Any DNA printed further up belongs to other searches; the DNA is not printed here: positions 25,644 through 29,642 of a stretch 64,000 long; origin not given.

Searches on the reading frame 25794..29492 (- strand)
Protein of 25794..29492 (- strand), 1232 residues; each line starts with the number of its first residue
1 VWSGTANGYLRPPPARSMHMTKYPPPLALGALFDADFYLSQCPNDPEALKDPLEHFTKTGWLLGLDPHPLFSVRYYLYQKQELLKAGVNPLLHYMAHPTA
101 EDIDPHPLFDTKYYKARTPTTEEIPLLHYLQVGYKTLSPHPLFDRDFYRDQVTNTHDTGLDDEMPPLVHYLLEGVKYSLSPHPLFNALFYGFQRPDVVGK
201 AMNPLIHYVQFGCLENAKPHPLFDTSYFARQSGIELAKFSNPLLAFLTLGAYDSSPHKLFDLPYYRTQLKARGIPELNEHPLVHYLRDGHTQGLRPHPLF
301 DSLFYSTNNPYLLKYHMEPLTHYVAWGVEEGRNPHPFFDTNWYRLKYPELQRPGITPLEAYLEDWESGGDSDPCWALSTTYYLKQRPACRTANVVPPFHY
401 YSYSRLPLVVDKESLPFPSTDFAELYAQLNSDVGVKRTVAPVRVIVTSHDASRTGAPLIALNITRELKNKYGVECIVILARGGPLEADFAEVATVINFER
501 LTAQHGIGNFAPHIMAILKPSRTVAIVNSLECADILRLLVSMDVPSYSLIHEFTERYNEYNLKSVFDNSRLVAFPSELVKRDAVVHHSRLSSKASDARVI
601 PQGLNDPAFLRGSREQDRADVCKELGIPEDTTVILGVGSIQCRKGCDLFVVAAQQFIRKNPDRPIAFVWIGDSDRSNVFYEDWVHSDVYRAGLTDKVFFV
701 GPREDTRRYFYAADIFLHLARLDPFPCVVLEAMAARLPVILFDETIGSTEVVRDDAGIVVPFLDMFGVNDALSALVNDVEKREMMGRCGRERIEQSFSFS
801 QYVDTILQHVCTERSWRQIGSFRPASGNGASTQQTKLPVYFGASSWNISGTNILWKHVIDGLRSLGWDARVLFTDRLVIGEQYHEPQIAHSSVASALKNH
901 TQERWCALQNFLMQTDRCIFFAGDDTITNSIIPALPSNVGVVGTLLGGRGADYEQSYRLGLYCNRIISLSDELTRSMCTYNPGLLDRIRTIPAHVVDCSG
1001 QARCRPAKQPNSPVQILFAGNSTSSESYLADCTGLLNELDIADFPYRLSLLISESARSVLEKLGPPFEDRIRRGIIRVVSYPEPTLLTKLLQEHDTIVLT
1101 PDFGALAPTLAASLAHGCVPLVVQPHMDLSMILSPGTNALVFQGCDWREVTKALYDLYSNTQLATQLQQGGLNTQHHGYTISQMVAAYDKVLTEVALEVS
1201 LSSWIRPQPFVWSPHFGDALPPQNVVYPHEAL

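Call 39: search_protein_families(library=pfam, proteins=[window:25794-29492:-], max_evalue=0.001)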
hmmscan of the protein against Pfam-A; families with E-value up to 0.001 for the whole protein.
window:25794-29492:- (1232 aa): 3 families
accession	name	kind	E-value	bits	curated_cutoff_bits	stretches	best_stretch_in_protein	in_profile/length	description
PF00534.26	Glycos_transf_1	-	3.3e-24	85.8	26.4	1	623-791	7-171/172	Glycosyl transferases group 1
PF13692.12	Glyco_trans_1_4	-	6.2e-21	75.6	27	1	633-778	3-142/142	Glycosyl transferases group 1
PF13524.12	Glyco_trans_1_2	-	4.7e-07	30.3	25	0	702-808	36-144/144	Glycosyl transferase-like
